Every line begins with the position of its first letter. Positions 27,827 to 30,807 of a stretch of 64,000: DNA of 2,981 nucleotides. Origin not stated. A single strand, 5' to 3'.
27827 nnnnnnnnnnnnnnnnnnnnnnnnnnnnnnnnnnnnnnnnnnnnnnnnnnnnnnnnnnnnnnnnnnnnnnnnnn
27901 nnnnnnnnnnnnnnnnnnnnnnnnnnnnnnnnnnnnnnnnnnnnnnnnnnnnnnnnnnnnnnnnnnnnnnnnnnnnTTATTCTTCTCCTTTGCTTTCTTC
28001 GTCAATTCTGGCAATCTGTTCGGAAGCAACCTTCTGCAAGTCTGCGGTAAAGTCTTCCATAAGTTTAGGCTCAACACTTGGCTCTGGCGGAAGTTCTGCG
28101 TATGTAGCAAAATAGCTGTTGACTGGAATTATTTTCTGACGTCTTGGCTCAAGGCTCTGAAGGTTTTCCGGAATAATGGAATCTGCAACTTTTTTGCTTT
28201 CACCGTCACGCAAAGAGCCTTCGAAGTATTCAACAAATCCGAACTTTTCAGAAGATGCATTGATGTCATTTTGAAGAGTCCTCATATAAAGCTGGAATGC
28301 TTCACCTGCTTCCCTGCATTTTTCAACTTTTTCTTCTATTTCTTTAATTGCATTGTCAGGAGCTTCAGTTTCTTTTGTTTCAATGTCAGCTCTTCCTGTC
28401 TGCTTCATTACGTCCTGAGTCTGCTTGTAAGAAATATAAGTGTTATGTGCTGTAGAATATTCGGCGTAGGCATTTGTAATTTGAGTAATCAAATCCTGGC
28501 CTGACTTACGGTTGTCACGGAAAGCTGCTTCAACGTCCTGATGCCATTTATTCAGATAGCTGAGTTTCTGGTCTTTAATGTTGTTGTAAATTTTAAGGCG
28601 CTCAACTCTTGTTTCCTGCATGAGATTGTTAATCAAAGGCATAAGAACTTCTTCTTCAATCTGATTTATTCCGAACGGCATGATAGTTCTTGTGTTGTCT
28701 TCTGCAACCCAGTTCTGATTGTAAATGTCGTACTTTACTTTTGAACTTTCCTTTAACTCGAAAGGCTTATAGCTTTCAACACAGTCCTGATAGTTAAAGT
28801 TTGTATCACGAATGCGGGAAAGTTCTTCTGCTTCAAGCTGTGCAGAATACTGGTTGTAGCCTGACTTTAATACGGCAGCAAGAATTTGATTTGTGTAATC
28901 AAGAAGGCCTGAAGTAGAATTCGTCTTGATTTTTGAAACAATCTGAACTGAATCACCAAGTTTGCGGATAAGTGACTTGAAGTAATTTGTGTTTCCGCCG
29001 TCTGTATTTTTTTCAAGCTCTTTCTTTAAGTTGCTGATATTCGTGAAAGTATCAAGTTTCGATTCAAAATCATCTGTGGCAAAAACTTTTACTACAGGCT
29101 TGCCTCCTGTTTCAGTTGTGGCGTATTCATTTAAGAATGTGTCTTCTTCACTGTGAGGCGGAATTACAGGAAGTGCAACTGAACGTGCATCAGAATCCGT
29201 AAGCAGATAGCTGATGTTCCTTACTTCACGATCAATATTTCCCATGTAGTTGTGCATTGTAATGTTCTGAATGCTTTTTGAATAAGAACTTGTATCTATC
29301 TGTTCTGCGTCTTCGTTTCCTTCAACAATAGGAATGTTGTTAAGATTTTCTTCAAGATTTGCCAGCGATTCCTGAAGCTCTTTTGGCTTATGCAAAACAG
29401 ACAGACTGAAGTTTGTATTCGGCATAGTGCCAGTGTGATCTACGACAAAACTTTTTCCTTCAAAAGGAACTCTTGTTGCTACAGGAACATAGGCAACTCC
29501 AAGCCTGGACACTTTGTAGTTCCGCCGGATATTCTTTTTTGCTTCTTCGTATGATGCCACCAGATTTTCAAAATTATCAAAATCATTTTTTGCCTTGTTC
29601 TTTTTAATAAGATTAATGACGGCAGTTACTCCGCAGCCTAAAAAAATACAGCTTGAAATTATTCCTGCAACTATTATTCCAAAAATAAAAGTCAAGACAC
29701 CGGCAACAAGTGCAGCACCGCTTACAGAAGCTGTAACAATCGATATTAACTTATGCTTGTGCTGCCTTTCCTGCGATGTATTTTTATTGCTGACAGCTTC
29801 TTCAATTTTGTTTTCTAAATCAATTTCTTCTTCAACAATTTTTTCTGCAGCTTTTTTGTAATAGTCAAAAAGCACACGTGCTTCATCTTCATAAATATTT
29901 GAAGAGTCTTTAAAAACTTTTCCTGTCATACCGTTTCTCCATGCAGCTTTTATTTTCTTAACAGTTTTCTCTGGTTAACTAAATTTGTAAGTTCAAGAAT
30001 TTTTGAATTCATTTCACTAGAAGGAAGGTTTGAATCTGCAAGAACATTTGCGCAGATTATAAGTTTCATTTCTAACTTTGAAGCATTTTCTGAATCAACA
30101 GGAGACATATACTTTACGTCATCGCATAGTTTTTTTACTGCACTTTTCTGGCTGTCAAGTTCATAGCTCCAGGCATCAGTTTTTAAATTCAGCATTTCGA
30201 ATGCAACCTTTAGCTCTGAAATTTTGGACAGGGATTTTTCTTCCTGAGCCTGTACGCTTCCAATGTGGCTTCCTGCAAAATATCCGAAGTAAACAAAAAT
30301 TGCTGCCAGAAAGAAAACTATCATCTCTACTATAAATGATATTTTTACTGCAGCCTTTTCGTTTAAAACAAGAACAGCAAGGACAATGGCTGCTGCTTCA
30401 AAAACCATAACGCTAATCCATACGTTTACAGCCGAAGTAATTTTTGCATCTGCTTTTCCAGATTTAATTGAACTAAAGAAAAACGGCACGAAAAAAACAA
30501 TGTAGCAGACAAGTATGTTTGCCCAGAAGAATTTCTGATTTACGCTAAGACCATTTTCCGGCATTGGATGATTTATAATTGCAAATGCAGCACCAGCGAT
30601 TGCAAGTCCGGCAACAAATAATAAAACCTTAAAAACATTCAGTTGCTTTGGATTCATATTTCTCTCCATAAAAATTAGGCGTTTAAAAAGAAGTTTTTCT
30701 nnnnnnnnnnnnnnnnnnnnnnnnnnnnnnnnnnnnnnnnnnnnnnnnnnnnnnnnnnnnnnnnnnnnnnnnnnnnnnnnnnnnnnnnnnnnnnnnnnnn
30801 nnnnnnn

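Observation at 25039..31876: Six-gene coupled operon of unknown function: SPFH-Zn ribbon, two membrane proteins, paired coiled-coil paralogues, beta-helix protein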

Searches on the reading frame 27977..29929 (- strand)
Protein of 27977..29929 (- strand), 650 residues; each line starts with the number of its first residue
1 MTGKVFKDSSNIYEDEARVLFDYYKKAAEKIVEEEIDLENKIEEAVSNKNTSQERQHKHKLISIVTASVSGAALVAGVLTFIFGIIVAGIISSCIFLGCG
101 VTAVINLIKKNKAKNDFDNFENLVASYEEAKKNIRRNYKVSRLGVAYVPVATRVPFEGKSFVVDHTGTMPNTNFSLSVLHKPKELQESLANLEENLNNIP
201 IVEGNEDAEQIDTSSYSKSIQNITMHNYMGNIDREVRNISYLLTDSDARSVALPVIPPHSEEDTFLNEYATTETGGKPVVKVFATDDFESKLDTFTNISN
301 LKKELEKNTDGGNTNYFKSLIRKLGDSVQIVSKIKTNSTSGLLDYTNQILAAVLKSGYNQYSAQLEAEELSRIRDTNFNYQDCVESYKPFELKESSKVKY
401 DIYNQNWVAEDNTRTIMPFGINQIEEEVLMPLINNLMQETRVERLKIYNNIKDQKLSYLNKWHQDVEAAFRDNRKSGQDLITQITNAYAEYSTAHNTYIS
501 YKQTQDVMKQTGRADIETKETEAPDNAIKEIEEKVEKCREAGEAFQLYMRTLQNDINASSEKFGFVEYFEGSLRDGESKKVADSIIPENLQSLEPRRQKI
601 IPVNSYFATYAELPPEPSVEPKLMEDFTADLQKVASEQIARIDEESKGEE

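Call 3: search_protein_families(library=pfam, proteins=[window:27977-29929:-], max_evalue=0.1)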
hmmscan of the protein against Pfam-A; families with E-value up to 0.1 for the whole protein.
window:27977-29929:- (650 aa): 3 families
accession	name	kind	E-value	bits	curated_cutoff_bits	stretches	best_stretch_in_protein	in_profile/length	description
PF25443.1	ANG-1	-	0.038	14.6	28.5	0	436-488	17-69/105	ANG-1-like domain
PF13829.11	DUF4191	-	0.038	13.8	30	1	55-146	19-106/219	Domain of unknown function (DUF4191)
PF02696.19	SelO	-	0.056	12.6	22.8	0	278-406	292-400/466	Protein adenylyltransferase SelO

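Call 4: search_protein_families(library=padloc, proteins=[window:27977-29929:-], max_evalue=0.1)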
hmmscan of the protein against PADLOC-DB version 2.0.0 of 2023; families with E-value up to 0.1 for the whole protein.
window:27977-29929:- (650 aa): 1 family
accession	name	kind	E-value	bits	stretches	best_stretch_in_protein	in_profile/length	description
PDLC00599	ZorA1|ZorA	-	0.0014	15.4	1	507-564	529-586/631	MotA/ExbB/TolQ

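Call 5: search_protein_families(library=ncbifam, proteins=[window:27977-29929:-], max_evalue=0.1)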
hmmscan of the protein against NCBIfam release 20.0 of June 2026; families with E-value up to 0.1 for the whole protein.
window:27977-29929:- (650 aa): 2 families
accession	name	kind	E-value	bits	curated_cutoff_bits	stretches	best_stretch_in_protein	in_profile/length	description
NF033872.1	SidA_fam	subfamily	0.0067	15.3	60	1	57-125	84-153/379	T4SS effector SidA family protein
TIGR02840.1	spore_YtaF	equivalog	0.034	13.6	149.6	1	61-118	35-93/206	sporulation membrane protein YtaF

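Call 9: find_encoding_contigs(protein=window:27977-29929:-, flank=10000, max_places=10)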
Protein window:27977-29929:- (650 aa): no gene with exactly this product is on record in the collection.

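Call 10: find_homologous_proteins(query=window:27977-29929:-)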
Query window:27977-29929:- (650 aa): 1452 proteins with E <= 0.001 among 8000 candidates; the best 120 are listed.
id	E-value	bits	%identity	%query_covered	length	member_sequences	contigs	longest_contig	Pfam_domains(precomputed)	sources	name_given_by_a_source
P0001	0.0e+0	1419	99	100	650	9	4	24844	-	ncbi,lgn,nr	ncbi:MAG: hypothetical protein PUI24_04630 [Spirochaetales bacterium]|nr:hypothetical protein [Spiro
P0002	0.0e+0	1416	99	100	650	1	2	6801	-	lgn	-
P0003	0.0e+0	1314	91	99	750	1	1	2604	-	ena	-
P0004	0.0e+0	1311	91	99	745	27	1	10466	-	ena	-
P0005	0.0e+0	1311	91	99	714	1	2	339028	-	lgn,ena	-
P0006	0.0e+0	1309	91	99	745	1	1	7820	-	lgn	-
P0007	0.0e+0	1305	91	99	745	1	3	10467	-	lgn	-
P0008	0.0e+0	1305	90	99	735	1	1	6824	-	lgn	-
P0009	0.0e+0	1305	90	99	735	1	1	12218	-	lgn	-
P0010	0.0e+0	1305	90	99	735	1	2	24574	-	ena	-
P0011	0.0e+0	1304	90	99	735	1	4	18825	-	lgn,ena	-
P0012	0.0e+0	1303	90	99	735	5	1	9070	-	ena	-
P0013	0.0e+0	1303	90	99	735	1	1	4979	-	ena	-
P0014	0.0e+0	1303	90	99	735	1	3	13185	-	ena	-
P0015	0.0e+0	1302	90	99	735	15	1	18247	-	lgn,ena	-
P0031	0.0e+0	1279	87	100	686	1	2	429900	-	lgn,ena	-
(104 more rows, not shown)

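Call 12: search_solved_structures(query=window:27977-29929:-, max_evalue=1)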
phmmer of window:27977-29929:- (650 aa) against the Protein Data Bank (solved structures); distinct sequences matched with E-value up to 1: 19.
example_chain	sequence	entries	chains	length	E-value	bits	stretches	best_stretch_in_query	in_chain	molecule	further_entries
9i9e_A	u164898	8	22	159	0.011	17.8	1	497-558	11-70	Apoptosis regulator Bcl-2,Bcl-2-like protein 1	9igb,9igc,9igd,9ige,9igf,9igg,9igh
8iqk_A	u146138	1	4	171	0.019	17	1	498-558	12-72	Bcl-2-like protein 1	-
2pon_B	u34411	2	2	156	0.085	14.9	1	498-558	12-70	Apoptosis regulator Bcl-X | Bcl-2-like protein 1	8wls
3sp7_A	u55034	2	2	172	0.099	14.7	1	498-558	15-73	Bcl-2-like protein 1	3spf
4ehr_A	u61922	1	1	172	0.099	14.7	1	498-558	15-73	Bcl-2-like protein 1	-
4ppi_A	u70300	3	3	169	0.1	14.7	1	498-558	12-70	Bcl-2-like protein 1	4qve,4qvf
7xgf_B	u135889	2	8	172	0.1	14.6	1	498-558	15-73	BCL-xL | Bcl-2-like protein 1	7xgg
1g5j_A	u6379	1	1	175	0.1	14.6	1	498-558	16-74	APOPTOSIS REGULATOR BCL-X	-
6yli_A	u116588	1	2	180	0.1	14.6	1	498-558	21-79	Bcl-2-like protein 1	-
2m04_A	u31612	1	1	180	0.11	14.5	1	498-558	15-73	Bcl-2-like protein 1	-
1ysg_A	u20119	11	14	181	0.11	14.5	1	498-558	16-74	Apoptosis regulator Bcl-X | Bcl-2-like protein 1 | Bcl-2-like protein 1,Bcl-2-like protein 1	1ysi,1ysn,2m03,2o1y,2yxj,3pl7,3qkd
3wiz_A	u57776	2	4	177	0.11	14.5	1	498-558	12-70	Bcl-2-like protein 1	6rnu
2lp8_A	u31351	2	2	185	0.12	14.4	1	498-558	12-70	Bcl-2-like protein 1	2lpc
9hps_A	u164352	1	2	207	0.15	14.1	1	498-558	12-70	BclxLdeltaLT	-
7wjh_A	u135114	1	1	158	0.18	13.8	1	498-558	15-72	Bcl-2-like protein 1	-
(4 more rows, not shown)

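Call 19: find_encoding_contigs(protein=P0031, flank=10000, max_places=3)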
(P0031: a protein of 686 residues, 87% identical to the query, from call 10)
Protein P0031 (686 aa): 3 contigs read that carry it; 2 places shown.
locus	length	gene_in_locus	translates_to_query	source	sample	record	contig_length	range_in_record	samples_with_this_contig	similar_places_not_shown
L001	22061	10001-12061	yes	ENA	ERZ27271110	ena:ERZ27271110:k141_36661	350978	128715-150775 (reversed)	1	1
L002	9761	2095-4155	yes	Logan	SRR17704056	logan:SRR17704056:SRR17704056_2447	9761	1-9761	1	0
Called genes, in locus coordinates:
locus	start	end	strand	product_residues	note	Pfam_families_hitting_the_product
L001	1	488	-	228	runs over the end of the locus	PF00702:Hydrolase, PF13419:HAD_2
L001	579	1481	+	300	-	PF01553:Acyltransferase (weak)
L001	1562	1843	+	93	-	PF01106:NifU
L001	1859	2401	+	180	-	PF00254:FKBP_C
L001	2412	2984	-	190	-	PF01202:SKI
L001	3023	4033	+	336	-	PF13367:PrsW-protease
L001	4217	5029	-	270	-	PF13443:HTH_26 (faint)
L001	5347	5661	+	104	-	-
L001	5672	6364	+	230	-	-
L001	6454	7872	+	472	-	PF01637:ATPase_2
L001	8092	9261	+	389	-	PF13421:Band_7_1, PF17032:Zn_ribbon_15 (faint), PF13248:Zn_ribbon_3 (faint), PF24463:DUF7577 (faint), PF12773:DZR, PF13240:Zn_Ribbon_1 (weak)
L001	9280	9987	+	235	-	-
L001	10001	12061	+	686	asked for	-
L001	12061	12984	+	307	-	-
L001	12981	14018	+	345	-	-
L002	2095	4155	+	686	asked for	-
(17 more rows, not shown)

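Call 20: search_protein_families(library=phrogs, proteins=[window:27977-29929:-], max_evalue=0.01)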
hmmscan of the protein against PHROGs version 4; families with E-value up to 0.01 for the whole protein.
window:27977-29929:- (650 aa): 0 families

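Call 52: search_solved_structures(query=A7, max_evalue=1)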
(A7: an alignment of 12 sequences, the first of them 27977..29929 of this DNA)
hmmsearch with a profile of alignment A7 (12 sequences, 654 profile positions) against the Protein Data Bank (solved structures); distinct sequences matched with E-value up to 1: 0.

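Call 60: search_protein_families(library=pfam, alignment_id=A7, max_evalue=1)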
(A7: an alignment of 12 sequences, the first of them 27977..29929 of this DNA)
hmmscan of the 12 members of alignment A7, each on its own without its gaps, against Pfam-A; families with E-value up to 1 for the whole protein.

A. member 1, window:27977-29929:- (650 aa): 7 families
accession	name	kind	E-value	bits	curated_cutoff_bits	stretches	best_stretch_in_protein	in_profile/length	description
PF25443.1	ANG-1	-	0.038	14.6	28.5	1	436-488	17-69/105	ANG-1-like domain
PF13829.11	DUF4191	-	0.038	13.8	30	1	55-146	19-106/219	Domain of unknown function (DUF4191)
PF02696.19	SelO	-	0.056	12.6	22.8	0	278-406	292-400/466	Protein adenylyltransferase SelO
PF14015.11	DUF4231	-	0.43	11.5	24.7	0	50-97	10-58/103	Protein of unknown function (DUF4231)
PF24915.1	Spectrin_SESTD1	-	0.5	11.2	27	0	453-493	37-77/110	SESTD1-like, spectrin repeat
PF25539.1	Bestrophin_2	-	0.67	9.9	27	1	477-567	113-203/288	Bacterial/Fungal Bestrophin protein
PF22743.2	PspAA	-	0.78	10.5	27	0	279-331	2-54/92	PspA-Associated protein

B. families by the number of members that match (of 12 scanned): 29 families (the first 25 are shown)
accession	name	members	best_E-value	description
PF11214.13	Med2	2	0.023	Mediator complex subunit 2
PF02696.19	SelO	2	0.056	Protein adenylyltransferase SelO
PF08496.15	Peptidase_S49_N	1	0.0036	Peptidase family S49 N-terminal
PF12081.13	GldM_1st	1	0.0066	GldM N-terminal domain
PF15460.11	SAS4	1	0.0069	Something about silencing, SAS, complex subunit 4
PF17111.11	PigL_N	1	0.015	Pigment biosynthesis cluster protein PigL N-terminal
PF09769.14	ApoO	1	0.017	Apolipoprotein O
PF13829.11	DUF4191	1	0.038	Domain of unknown function (DUF4191)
PF25443.1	ANG-1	1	0.038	ANG-1-like domain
PF13197.11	DUF4013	1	0.038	Protein of unknown function (DUF4013)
PF21167.2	DUF6851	1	0.038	Domain of unknown function (DUF6851)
PF09716.15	ETRAMP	1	0.041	Malarial early transcribed membrane protein (ETRAMP)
PF11027.13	DUF2615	1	0.11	Protein of unknown function (DUF2615)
PF19661.4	DUF6164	1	0.13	Family of unknown function (DUF6164)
PF23855.1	DUF7218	1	0.14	Family of unknown function (DUF7218)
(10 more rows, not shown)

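Call 69: search_protein_families(library=pfam, alignment_id=A8, max_evalue=0.00001)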
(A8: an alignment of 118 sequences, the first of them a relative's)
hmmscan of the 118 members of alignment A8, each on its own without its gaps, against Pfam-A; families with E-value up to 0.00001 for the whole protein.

A. member 1, L001:5666-6361:+ (232 aa): 0 families

B. families by the number of members that match (of 118 scanned): 138 families (the first 25 are shown)
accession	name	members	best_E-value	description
PF12796.13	Ank_2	2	2.8e-53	Ankyrin repeats (3 copies)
PF04552.19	Sigma54_DBD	2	9.7e-52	Sigma-54, DNA binding domain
PF04963.19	Sigma54_CBD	2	1.1e-42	Sigma-54 factor, core binding domain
PF00023.36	Ank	2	9e-37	Ankyrin repeat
PF00881.29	Nitroreductase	2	6.9e-32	Nitroreductase family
PF13637.12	Ank_4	2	9.3e-32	Ankyrin repeats (many copies)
PF13857.12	Ank_5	2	1.7e-29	Ankyrin repeats (many copies)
PF07690.21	MFS_1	2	8.3e-28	Major Facilitator Superfamily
PF19289.4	PmbA_TldD_3rd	2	1.1e-27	PmbA/TldA metallopeptidase C-terminal domain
PF13205.12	Big_5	2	8.4e-27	Bacterial Ig-like domain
PF13606.12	Ank_3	2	5.2e-24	Ankyrin repeat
PF01243.27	PNPOx_N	2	8.5e-12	Pyridoxamine 5'-phosphate oxidase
PF00309.25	Sigma54_AID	2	1.8e-10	Sigma-54 factor, Activator interacting domain (AID)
PF12127.13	FloA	1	6.8e-154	Flotillin-like protein FloA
PF00152.25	tRNA-synt_2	1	1.6e-117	tRNA synthetases class II (D, K and N)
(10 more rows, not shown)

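Call 70: search_protein_families(library=padloc, alignment_id=A8, max_evalue=1e-10)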
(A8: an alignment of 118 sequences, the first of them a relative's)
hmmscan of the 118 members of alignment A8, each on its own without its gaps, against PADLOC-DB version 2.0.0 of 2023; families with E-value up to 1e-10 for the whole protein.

A. member 1, L001:5666-6361:+ (232 aa): 0 families

B. families by the number of members that match (of 118 scanned): 68 families (the first 25 are shown)
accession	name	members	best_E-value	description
PDLC04783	PDC-M72A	2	1.5e-30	-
PDLC04134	mad2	2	1.3e-19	mads_2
PDLC02908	Ankyrin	2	2.7e-13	-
PDLC04984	PDC-S27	1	2.5e-194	-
PDLC00442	JetA1|JetA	1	1.2e-73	DUF5716 domain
PDLC00449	JetA1|JetA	1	8e-65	DUF5716 domain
PDLC03022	MTase_I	1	8.6e-55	Type I methyltransferase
PDLC00467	JetA1|JetA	1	1.5e-52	DUF5716 domain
PDLC03020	MTase_I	1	2.9e-34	Type I methyltransferase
PDLC03027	MTase_I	1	4.3e-31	Type I methyltransferase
PDLC04137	mad5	1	5.9e-31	mads_5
PDLC03031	MTase_I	1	8.3e-31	Type I methyltransferase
PDLC00443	JetA1|JetA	1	7e-30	DUF5716 domain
PDLC00458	JetA1|JetA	1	2.3e-28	DUF5716 domain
PDLC03595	Specificity_II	1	9.7e-28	Type II specificity subunit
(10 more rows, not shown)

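Call 74: search_dna_similar(query=window:27977-29929:-, collection=phages, mode=protein, max_evalue=0.001)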
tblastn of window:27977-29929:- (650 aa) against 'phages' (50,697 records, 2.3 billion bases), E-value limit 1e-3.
No match.

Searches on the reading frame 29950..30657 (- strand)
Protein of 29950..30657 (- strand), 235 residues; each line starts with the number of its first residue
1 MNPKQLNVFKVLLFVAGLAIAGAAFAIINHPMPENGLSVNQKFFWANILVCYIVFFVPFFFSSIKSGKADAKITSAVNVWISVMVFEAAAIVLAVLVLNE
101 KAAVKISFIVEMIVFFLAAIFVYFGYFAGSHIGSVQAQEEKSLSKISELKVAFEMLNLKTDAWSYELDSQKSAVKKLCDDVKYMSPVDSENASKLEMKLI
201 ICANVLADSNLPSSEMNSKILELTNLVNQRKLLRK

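Call 3: search_protein_families(library=pfam, proteins=[window:29950-30657:-], max_evalue=0.1)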
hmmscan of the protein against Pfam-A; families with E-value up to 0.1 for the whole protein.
window:29950-30657:- (235 aa): 2 families
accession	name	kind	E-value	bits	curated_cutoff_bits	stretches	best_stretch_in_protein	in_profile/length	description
PF07047.17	OPA3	-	0.066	13.5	25.7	0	93-151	58-116/121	Optic atrophy 3 protein (OPA3)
PF01997.21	Translin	-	0.068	13.6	25.9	0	138-177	153-194/205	Translin family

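Call 4: search_protein_families(library=padloc, proteins=[window:29950-30657:-], max_evalue=0.1)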
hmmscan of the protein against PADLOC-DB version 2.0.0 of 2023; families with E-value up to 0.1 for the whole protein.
window:29950-30657:- (235 aa): 0 families

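Call 5: search_protein_families(library=ncbifam, proteins=[window:29950-30657:-], max_evalue=0.1)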
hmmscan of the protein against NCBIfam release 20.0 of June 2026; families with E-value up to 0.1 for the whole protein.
window:29950-30657:- (235 aa): 2 families
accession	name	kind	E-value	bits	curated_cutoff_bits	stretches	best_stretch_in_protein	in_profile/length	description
NF047874.1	MASE3_PAS_HK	subfamily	0.0031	16.3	560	1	25-146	28-152/655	MASE3 domain-containing sensor histidine kinase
NF043039.1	HgcAB_like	equivalog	0.085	12.4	285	1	39-178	179-308/350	HgcAB-like fusion protein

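Call 20: search_protein_families(library=phrogs, proteins=[window:29950-30657:-], max_evalue=0.01)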
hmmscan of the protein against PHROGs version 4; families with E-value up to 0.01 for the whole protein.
window:29950-30657:- (235 aa): 0 families

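Call 97: search_solved_structures(query=A9, max_evalue=1)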
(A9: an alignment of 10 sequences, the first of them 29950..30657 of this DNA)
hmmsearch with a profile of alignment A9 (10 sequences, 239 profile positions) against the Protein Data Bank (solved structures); distinct sequences matched with E-value up to 1: 15.
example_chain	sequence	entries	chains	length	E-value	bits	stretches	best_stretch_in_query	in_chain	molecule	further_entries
2lxy_A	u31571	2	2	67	0.061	15.9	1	144-182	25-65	2-mercaptophenol-alpha3C | 4-mercaptophenol-alpha3C protein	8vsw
2mi7_A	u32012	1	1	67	0.075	15.6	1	144-182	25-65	de novo protein a3Y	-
1lq7_A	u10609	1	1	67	0.077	15.6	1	144-182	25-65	Alpha3W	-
6e7e_A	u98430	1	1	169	0.11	15.1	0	131-175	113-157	Inclusion membrane protein A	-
6e6a_B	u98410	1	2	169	0.11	15.1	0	131-175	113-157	Inclusion membrane protein A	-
1eq7_A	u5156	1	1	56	0.15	14.7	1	143-180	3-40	OUTER MEMBRANE LIPOPROTEIN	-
6kos_A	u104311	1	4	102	0.18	14.4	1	131-181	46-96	SUWA (Super WA20)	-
5amo_A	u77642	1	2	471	0.22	14.1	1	129-229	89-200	NOELIN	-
9rld_L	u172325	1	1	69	0.23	14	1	143-180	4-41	Major outer membrane lipoprotein Lpp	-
8qox_B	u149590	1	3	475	0.28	13.8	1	129-231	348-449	Conserved membrane protein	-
1qc7_A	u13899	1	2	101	0.32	13.6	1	148-209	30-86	PROTEIN (FLIG)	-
1kfm_A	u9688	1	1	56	0.4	13.3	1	143-180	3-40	MAJOR OUTER MEMBRANE LIPOPROTEIN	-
9w9i_A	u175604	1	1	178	0.42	13.2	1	130-185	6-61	Kinesin-like protein KIF3A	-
8a3k_UNK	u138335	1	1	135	0.45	13.1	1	156-237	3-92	sc-apCC-4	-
3vjf_A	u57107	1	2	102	0.91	12.1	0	144-228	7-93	WA20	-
